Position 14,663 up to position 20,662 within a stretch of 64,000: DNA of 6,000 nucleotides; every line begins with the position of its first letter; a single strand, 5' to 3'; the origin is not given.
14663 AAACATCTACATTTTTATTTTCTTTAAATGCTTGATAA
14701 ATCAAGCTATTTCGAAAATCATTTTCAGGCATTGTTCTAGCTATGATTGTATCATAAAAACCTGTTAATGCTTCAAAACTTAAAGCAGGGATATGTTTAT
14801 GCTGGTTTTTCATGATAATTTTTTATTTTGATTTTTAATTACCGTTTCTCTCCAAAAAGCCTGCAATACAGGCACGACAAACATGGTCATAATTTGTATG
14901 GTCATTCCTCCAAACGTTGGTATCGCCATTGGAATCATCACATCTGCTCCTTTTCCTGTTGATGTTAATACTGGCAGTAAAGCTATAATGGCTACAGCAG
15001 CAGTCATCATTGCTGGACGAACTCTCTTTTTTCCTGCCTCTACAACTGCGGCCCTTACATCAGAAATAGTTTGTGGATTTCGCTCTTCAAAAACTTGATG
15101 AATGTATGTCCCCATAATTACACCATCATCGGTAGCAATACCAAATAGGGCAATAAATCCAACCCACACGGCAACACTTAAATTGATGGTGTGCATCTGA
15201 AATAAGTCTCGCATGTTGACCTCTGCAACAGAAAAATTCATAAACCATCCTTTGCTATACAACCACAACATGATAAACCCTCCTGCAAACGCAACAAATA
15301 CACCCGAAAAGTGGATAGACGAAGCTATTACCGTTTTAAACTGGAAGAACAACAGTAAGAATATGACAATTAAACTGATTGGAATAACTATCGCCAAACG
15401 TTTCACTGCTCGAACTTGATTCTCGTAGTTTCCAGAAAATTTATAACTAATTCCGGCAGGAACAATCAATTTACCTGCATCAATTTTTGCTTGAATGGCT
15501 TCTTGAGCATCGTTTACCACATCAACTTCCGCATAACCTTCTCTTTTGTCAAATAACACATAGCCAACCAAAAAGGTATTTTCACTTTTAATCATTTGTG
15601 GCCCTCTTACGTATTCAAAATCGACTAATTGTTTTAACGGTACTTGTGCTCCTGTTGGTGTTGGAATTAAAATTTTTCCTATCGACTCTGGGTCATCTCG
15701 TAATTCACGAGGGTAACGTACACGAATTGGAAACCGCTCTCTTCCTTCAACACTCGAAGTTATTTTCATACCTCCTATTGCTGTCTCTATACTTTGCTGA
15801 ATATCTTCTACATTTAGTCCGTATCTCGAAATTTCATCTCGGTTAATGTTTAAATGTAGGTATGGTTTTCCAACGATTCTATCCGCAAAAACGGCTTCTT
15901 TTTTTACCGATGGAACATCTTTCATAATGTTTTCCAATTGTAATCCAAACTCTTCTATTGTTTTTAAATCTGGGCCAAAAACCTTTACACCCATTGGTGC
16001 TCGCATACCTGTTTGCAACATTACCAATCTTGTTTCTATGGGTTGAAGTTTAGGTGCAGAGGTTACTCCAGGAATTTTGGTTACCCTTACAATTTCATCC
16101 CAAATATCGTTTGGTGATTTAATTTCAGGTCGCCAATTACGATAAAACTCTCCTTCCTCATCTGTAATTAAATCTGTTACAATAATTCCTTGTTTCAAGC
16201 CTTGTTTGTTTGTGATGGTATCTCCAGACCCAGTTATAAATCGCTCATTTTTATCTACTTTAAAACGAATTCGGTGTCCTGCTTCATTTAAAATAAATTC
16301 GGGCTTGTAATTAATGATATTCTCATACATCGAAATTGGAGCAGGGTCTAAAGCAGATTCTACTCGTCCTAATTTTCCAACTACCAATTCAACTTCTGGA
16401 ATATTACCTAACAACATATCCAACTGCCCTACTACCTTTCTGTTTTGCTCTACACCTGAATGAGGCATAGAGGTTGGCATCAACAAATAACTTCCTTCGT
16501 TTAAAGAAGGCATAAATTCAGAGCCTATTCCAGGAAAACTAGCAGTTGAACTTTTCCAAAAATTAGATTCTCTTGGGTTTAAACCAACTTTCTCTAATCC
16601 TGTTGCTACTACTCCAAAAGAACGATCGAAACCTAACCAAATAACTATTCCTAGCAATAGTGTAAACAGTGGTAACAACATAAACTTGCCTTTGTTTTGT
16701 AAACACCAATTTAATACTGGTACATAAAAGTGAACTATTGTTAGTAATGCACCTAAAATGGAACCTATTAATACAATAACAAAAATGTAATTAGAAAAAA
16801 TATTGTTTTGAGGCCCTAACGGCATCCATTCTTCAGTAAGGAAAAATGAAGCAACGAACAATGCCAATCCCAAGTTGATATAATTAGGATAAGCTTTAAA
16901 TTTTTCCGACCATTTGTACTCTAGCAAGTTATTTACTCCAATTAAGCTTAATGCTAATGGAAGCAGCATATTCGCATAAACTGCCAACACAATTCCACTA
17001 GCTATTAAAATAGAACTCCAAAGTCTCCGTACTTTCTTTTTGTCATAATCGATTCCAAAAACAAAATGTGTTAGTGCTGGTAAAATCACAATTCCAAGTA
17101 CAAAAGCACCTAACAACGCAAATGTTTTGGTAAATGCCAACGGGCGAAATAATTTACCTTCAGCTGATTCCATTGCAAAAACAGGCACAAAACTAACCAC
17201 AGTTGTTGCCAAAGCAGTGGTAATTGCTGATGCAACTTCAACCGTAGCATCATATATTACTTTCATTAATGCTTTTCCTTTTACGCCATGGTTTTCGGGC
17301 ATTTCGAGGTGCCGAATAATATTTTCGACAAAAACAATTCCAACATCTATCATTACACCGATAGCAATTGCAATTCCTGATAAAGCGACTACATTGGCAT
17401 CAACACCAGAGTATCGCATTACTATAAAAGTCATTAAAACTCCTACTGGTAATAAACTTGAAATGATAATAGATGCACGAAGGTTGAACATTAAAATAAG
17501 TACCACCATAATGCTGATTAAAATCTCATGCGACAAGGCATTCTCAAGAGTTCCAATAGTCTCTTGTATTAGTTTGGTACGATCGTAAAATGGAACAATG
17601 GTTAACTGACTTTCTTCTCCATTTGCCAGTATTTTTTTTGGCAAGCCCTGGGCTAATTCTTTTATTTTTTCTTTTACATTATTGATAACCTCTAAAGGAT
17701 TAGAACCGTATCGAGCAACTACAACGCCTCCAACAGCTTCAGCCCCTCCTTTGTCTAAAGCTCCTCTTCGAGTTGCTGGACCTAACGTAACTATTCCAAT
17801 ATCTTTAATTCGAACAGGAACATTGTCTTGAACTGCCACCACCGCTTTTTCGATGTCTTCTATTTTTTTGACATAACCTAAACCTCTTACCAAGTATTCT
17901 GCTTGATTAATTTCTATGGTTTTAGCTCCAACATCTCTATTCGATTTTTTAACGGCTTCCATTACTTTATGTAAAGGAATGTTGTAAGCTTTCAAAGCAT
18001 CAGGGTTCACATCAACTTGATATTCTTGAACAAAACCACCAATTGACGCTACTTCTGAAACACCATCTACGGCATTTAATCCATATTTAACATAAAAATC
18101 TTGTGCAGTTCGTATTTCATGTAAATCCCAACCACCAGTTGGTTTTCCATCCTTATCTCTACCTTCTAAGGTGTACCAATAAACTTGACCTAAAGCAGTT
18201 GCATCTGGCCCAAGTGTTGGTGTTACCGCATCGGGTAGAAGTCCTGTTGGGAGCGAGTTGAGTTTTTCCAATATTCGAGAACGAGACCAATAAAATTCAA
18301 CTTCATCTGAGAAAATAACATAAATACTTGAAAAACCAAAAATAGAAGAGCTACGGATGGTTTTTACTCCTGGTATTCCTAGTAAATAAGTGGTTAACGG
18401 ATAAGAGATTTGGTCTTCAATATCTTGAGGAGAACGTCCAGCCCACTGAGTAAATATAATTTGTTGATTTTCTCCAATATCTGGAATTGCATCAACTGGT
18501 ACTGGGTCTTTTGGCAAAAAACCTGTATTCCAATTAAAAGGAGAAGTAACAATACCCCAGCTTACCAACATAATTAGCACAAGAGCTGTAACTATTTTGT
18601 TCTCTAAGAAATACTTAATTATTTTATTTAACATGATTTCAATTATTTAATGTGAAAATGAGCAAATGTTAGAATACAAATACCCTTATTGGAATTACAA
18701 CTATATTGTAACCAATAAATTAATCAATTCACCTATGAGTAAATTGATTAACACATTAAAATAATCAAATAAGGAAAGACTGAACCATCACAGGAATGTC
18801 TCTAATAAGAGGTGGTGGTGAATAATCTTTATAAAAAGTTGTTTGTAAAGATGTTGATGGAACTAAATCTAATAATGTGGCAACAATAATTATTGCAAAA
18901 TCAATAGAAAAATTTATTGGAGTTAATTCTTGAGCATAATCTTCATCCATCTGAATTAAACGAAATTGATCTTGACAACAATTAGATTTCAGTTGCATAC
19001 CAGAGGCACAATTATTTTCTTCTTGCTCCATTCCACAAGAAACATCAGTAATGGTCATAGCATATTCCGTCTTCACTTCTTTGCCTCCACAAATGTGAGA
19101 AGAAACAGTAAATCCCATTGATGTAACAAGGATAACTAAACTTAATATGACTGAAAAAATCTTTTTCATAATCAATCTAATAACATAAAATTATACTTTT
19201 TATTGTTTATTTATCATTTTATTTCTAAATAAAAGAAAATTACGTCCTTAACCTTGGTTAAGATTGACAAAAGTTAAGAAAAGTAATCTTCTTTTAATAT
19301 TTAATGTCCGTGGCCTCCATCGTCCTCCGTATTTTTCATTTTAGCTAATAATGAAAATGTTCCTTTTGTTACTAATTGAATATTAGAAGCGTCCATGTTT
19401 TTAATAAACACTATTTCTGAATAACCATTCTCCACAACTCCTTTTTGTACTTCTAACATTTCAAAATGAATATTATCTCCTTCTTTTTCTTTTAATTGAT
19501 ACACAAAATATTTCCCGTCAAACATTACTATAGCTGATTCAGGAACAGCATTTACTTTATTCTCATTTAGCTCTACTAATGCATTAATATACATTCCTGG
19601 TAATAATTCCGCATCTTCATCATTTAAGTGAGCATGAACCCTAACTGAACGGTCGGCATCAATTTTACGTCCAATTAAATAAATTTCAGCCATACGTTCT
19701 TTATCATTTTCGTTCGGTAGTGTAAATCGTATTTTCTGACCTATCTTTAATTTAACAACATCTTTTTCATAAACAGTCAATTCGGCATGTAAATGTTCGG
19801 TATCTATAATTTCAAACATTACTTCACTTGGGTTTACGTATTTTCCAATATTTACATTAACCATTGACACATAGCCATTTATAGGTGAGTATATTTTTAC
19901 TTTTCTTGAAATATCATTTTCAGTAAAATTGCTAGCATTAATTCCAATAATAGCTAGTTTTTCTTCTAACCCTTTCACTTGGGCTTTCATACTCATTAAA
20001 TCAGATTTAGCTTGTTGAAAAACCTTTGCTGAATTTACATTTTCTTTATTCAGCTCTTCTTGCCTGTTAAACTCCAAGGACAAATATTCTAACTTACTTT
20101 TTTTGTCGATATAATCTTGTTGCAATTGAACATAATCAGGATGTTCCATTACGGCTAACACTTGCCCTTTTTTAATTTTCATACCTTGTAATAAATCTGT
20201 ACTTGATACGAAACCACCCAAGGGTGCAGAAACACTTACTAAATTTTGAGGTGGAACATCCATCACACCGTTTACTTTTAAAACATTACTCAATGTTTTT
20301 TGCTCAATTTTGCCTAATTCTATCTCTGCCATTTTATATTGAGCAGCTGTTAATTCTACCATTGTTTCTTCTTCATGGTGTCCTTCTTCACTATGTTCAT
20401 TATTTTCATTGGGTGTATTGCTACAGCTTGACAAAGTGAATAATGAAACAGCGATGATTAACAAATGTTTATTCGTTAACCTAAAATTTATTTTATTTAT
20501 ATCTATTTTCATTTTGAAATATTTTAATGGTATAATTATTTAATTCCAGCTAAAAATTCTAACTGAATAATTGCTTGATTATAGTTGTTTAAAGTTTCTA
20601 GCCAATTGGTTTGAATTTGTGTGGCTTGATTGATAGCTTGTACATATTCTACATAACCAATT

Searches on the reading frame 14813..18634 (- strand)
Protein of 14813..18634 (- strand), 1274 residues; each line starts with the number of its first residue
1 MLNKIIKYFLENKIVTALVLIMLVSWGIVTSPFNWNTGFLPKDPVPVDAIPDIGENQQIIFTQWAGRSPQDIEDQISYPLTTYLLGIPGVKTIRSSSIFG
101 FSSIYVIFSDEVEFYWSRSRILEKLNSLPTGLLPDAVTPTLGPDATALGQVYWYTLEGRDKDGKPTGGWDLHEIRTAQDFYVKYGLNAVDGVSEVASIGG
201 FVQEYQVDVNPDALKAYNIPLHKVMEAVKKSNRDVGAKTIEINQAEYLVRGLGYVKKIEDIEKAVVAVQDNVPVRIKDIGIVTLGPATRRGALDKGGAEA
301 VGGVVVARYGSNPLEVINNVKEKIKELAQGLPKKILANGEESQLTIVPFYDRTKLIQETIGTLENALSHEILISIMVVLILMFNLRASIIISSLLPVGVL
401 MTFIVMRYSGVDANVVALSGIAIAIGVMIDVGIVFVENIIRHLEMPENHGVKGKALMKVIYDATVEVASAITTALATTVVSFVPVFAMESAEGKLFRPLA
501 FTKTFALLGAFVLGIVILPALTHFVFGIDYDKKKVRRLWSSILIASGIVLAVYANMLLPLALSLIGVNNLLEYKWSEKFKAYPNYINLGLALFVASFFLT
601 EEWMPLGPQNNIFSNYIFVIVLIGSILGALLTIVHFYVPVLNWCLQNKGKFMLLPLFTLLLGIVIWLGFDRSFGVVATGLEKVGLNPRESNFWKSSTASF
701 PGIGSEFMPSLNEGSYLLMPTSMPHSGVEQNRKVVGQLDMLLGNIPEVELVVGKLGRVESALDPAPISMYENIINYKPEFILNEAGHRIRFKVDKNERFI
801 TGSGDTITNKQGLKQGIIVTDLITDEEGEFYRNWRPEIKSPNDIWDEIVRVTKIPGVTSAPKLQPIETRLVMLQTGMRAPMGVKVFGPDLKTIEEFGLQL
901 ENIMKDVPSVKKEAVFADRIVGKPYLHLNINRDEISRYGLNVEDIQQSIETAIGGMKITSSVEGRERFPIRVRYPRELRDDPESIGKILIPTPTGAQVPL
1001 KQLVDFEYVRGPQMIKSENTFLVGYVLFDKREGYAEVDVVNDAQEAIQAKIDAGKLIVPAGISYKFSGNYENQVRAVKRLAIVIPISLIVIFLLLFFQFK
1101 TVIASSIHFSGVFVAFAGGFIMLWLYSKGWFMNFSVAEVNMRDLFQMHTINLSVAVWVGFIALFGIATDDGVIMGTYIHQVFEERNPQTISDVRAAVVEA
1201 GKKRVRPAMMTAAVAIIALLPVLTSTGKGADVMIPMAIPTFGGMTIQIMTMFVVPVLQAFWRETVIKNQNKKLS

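Call 80: search_protein_families(library=pfam, proteins=[window:14813-18634:-], max_evalue=0.00001)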
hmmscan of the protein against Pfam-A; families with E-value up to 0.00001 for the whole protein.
window:14813-18634:- (1274 aa): 1 family
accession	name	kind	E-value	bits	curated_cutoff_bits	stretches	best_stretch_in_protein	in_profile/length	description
PF00873.25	ACR_tran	-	1.1e-172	576.6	28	3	5-533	1-497/1021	AcrB/AcrD/AcrF family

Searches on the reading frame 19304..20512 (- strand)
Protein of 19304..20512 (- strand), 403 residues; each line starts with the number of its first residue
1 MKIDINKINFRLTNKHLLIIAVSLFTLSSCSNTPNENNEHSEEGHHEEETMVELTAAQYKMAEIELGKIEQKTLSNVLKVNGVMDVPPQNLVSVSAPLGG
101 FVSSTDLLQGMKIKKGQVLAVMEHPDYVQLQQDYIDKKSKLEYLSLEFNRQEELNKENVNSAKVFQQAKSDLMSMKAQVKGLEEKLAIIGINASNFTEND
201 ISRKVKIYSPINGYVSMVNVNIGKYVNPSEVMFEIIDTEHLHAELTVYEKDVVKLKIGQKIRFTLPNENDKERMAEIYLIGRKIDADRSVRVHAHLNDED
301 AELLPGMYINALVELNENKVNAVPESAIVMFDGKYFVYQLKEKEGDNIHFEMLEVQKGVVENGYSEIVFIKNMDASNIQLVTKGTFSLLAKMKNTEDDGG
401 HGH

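Call 80: search_protein_families(library=pfam, proteins=[window:19304-20512:-], max_evalue=0.00001)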
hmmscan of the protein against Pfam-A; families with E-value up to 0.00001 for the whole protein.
window:19304-20512:- (403 aa): 2 families
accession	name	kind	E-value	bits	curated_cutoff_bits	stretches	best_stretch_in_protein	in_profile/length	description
PF16576.10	HlyD_D23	-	1.3e-31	110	30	1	74-308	2-213/214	Barrel-sandwich domain of CusB or HlyD membrane-fusion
PF13437.12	HlyD_3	-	2.3e-17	64.1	22.2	1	206-306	1-106/106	HlyD family secretion protein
